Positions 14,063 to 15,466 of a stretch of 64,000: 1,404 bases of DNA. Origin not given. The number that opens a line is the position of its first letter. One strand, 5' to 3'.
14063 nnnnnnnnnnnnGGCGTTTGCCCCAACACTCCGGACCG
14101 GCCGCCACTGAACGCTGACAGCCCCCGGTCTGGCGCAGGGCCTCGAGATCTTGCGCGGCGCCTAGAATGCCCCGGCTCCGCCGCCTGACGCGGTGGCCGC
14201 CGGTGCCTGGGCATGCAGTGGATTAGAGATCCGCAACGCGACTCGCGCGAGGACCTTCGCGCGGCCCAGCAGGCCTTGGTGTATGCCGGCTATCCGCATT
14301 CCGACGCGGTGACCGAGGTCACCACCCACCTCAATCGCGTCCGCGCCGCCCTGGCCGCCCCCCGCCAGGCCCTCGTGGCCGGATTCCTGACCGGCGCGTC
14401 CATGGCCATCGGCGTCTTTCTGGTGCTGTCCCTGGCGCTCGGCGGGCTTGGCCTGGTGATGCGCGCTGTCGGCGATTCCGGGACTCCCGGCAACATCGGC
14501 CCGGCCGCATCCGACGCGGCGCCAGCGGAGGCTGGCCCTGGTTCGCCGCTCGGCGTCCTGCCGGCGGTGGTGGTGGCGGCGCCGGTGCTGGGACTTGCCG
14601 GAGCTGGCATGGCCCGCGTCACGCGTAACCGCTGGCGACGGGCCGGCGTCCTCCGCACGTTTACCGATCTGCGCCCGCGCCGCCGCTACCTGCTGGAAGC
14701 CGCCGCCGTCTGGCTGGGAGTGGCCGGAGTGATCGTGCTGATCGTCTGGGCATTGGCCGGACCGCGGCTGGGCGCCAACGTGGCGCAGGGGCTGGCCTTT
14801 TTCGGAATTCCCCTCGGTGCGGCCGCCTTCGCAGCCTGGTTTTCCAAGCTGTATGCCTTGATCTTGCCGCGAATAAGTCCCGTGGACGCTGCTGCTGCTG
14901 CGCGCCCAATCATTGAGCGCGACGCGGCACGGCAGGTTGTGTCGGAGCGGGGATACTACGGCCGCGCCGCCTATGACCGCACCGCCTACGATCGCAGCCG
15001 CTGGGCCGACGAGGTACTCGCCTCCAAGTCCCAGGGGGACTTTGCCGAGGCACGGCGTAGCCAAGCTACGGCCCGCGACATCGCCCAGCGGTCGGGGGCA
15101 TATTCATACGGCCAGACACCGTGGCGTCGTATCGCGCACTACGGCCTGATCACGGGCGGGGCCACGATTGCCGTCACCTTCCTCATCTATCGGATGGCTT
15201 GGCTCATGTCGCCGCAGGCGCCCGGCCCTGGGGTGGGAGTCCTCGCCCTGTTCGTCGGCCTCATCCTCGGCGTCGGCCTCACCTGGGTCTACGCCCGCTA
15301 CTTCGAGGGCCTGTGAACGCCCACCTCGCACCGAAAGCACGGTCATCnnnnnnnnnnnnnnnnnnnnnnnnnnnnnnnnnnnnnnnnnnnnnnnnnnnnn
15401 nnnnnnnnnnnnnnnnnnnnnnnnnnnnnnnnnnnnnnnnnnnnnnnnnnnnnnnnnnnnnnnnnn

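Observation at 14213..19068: Tandem array of a paralogous membrane-protein family, one copy truncated and one destroyed by IS insertion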

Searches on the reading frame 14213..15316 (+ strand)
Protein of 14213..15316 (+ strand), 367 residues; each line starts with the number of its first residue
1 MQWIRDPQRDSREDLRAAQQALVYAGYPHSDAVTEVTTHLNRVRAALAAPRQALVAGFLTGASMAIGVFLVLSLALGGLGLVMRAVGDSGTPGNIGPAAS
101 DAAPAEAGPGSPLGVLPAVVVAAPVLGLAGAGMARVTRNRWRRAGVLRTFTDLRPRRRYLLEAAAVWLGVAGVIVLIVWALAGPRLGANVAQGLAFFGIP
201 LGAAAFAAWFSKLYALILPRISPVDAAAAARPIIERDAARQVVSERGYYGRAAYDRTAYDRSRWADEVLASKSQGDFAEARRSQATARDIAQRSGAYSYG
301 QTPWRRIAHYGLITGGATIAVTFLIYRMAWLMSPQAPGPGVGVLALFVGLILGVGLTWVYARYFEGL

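Call 7: search_protein_families(library=pfam, proteins=[window:14213-15316:+], max_evalue=0.1)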
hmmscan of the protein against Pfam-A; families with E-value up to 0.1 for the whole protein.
window:14213-15316:+ (367 aa): 0 families

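Call 8: search_protein_families(library=ncbifam, proteins=[window:14213-15316:+], max_evalue=0.1)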
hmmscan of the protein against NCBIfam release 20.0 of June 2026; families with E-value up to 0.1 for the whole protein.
window:14213-15316:+ (367 aa): 1 family
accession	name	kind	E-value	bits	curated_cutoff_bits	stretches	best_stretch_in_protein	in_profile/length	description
NF008739.0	PRK11770.1-1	equivalog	0.032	14.4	213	1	152-232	61-140/148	YccF domain-containing protein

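Call 10: find_homologous_proteins(query=window:14213-15316:+, max_evalue=0.001)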
Query window:14213-15316:+ (367 aa): 123 proteins with E <= 0.001 among 8000 candidates; the best 120 are listed.
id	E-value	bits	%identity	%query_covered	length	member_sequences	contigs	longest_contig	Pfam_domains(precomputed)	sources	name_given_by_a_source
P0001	6.0e-231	784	100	100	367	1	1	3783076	-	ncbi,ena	-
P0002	2.1e-207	707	90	100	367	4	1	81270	-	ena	-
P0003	6.2e-196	669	86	100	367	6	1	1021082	-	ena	-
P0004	2.2e-195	667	84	100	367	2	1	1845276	-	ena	-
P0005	3.3e-183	627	80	100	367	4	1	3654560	-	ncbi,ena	-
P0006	4.1e-180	617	79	100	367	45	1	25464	-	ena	-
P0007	1.1e-173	596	76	100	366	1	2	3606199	-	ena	-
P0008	2.4e-172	591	75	100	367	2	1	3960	-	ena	-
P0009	8.7e-172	589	74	100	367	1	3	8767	-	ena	-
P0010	7.2e-171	586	75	100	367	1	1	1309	-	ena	-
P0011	1.7e-170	585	74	100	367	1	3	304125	-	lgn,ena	-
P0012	4.6e-170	584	74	100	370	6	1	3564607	-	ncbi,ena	-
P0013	1.9e-169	582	74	100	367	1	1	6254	-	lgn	-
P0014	7.3e-168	576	73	100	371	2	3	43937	-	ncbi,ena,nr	ncbi:MAG: hypothetical protein OXG64_04505 [Chloroflexi bacterium]|nr:hypothetical protein [Chlorofl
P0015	7.3e-168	576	72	100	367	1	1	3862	-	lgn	-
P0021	4.1e-166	571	73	100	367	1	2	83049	-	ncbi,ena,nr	ncbi:MAG: hypothetical protein OXR64_03715 [Chloroflexota bacterium]|nr:hypothetical protein [Chloro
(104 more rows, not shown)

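Call 11: find_encoding_contigs(protein=P0021, flank=10000, max_places=3)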
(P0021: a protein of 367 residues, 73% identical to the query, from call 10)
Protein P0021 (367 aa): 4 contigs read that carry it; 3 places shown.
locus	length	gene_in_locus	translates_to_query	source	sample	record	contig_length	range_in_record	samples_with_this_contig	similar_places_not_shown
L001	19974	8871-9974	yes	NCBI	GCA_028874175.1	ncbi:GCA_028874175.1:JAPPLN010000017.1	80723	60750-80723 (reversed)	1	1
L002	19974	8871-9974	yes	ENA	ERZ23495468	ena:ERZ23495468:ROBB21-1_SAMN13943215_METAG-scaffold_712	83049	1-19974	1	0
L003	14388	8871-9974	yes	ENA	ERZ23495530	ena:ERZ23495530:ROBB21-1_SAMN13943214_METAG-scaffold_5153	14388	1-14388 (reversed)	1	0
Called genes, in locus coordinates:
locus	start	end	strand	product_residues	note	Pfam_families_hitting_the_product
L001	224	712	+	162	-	PF00376:MerR, PF13411:MerR_1, PF09278:MerR-DNA-bind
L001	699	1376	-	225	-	PF01386:Ribosomal_L25p, PF14693:Ribosomal_TL5_C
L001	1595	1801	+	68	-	-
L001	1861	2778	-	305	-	PF01040:UbiA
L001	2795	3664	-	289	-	-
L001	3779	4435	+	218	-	PF13489:Methyltransf_23, PF13847:Methyltransf_31, PF08241:Methyltransf_11, PF08242:Methyltransf_12, PF13649:Methyltransf_25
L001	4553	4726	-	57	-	-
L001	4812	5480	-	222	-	-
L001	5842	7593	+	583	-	PF00587:tRNA-synt_2b, PF04073:tRNA_edit, PF03129:HGTP_anticodon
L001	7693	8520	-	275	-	PF01209:Ubie_methyltran, PF05175:MTS, PF06325:PrmA (weak), PF13489:Methyltransf_23, PF13847:Methyltransf_31, PF08241:Methyltransf_11, PF08242:Methyltransf_12, PF13649:Methyltransf_25, +3 more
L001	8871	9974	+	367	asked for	-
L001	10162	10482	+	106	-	-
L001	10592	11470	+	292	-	-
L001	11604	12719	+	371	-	-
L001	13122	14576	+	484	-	-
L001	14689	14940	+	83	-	-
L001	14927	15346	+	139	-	PF13650:Asp_protease_2 (weak), PF13975:gag-asp_proteas (weak)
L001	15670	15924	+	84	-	-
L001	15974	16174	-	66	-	-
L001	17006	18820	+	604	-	PF08439:Peptidase_M3_N, PF01432:Peptidase_M3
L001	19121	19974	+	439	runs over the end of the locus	PF09861:Lar_N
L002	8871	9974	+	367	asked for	-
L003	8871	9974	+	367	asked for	-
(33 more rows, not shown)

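Call 12: find_encoding_contigs(protein=P0001, flank=10000, max_places=2)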
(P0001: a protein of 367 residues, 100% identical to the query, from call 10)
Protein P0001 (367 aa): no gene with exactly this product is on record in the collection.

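Call 15: find_encoding_contigs(protein=P0005, flank=8000, max_places=2)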
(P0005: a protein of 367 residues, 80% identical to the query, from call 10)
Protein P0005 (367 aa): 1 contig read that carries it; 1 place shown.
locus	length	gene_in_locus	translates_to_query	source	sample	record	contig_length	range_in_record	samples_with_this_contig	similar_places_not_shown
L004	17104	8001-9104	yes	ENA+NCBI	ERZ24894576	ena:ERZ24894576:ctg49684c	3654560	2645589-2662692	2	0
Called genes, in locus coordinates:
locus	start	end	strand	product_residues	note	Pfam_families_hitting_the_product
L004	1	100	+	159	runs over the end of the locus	PF00376:MerR, PF13411:MerR_1, PF09278:MerR-DNA-bind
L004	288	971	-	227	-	PF01386:Ribosomal_L25p, PF14693:Ribosomal_TL5_C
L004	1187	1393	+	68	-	-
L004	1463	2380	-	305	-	PF01040:UbiA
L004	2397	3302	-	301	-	-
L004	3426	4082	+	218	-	PF13489:Methyltransf_23, PF13847:Methyltransf_31, PF08241:Methyltransf_11, PF08242:Methyltransf_12, PF13649:Methyltransf_25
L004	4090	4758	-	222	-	-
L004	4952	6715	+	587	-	PF00587:tRNA-synt_2b, PF04073:tRNA_edit, PF03129:HGTP_anticodon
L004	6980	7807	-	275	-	PF01209:Ubie_methyltran, PF05175:MTS, PF13489:Methyltransf_23, PF06325:PrmA (weak), PF13847:Methyltransf_31, PF08241:Methyltransf_11, PF08242:Methyltransf_12, PF13649:Methyltransf_25, +1 more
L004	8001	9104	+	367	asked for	-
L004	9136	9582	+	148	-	-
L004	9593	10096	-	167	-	-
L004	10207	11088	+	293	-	-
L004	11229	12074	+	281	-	-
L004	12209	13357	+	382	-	-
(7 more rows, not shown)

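Call 16: find_encoding_contigs(protein=P0003, flank=8000, max_places=2)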
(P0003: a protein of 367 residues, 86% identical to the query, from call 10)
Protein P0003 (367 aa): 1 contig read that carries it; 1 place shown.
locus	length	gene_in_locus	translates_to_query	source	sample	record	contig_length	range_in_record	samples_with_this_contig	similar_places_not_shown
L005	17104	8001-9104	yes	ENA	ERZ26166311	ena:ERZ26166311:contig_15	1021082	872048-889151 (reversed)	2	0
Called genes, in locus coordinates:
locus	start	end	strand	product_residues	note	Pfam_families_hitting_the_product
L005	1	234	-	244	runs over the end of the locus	PF01386:Ribosomal_L25p, PF14693:Ribosomal_TL5_C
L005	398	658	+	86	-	-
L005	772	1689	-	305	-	PF01040:UbiA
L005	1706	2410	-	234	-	-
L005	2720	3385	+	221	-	PF13489:Methyltransf_23, PF13847:Methyltransf_31, PF08241:Methyltransf_11, PF08242:Methyltransf_12, PF13649:Methyltransf_25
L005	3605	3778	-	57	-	-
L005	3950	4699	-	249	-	-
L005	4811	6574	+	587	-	PF00587:tRNA-synt_2b, PF04073:tRNA_edit, PF03129:HGTP_anticodon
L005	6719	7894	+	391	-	-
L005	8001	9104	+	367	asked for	-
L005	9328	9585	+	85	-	-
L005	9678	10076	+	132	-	PF22091:DUF6941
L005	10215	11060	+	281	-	-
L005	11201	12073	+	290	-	-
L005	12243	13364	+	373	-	-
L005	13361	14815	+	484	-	-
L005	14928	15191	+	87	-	-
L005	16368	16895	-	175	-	-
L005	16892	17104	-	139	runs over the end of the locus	PF03852:Vsr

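Call 17: find_encoding_contigs(protein=P0002, flank=8000, max_places=2)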
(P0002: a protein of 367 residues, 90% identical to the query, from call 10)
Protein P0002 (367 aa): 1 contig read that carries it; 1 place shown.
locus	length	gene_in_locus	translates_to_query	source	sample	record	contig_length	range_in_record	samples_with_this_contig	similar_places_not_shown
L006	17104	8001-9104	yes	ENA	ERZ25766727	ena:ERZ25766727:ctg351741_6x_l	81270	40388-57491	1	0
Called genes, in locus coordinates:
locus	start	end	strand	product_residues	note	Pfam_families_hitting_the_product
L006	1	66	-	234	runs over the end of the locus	-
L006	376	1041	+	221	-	PF13489:Methyltransf_23, PF13847:Methyltransf_31, PF08241:Methyltransf_11, PF08242:Methyltransf_12, PF13649:Methyltransf_25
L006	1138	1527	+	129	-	-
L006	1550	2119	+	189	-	-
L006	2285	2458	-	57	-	-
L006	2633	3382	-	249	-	-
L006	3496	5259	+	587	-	PF00587:tRNA-synt_2b, PF04073:tRNA_edit, PF03129:HGTP_anticodon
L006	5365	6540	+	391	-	-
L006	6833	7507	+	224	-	-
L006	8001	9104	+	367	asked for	-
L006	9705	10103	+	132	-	PF22091:DUF6941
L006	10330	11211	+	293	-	-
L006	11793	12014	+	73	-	-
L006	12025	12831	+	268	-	-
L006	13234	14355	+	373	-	-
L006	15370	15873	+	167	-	-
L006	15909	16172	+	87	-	-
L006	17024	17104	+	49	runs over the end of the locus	-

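Call 31: predict_structure(alignment_id=A2)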
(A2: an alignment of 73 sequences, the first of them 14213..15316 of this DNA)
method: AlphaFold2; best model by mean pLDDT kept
length: 367 residues; sequences in the alignment: 73
mean_pLDDT: 65.9   pTM: 0.51
mean pLDDT of the five models: 65.9, 63.8, 62.5, 60.2, 58.7
residues with pLDDT >= 90: 0; 70-90: 179; 50-70: 134; < 50: 54
segments of 3 or more residues with pLDDT < 50: 1-4, 88-113, 275-278, 280-282, 287-300
pLDDT, mean of each block of 10 residues (from residue 1): 52 81 82 81 75 73 73 68 52 33 34 54 70 73 69 57 67 66 58 59 71 74 70 80 75 60 79 53 50 42 70 76 71 75 80 75 57
secondary structure, 60 per line:
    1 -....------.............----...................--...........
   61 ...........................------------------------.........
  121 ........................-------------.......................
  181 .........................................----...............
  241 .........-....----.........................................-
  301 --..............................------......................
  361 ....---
elements in order: H2-5 H12-24 H29-47 H50-87 H112-144 H158-221 H226-249 H251-254 H259-299 H303-332 H339-364

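Call 33: search_protein_representatives(alignment_id=A2)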
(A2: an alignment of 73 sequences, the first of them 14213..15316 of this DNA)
Query: 73 sequences, 371 profile positions. Proteins with E-value up to 0.001 (for the whole library): 54; up to 1e-10: 44; up to 1e-30: 25. The best 54 are listed.
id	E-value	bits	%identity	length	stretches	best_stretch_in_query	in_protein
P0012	1.9e-177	606.5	-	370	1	1-371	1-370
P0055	7.2e-167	571.7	-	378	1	1-371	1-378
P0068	9.9e-156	535.0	-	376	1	1-371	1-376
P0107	3.6e-106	371.9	-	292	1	1-283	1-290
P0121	7.6e-105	367.6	-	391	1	1-371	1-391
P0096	6.6e-103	361.2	-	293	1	1-284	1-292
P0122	1.6e-93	330.3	-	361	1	55-370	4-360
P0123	5.9e-84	298.8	-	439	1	1-370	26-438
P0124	9.6e-84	298.1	-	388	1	8-370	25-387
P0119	6.2e-80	285.6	-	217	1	1-184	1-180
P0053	7.7e-80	285.3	-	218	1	1-172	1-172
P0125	8.6e-79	281.8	-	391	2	1-241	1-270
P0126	1.9e-78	280.7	-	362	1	9-369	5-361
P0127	8.5e-73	262.1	-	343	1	1-213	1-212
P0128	6.3e-68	246.1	-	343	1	5-363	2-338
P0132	4.8e-44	167.5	-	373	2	8-236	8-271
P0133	7.7e-42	160.2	-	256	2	128-191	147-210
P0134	1.3e-39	153.0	-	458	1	5-368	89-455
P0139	5.8e-28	114.6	-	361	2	19-240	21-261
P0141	2.2e-25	106.1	-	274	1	8-256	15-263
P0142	4.7e-23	98.4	-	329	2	21-237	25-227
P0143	1.6e-22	96.7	-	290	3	115-238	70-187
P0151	1.2e-12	64.2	-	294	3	117-246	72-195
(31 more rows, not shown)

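Call 36: search_solved_structures(query=A2, max_evalue=10)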
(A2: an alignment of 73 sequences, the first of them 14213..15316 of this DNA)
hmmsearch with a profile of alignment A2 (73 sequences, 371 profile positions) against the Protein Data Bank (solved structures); distinct sequences matched with E-value up to 10: 1.
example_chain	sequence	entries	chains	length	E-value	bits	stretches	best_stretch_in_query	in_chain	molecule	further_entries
9vu9_A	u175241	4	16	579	0.66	12.3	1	277-360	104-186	Small conductance calcium-activated potassium channel protein 2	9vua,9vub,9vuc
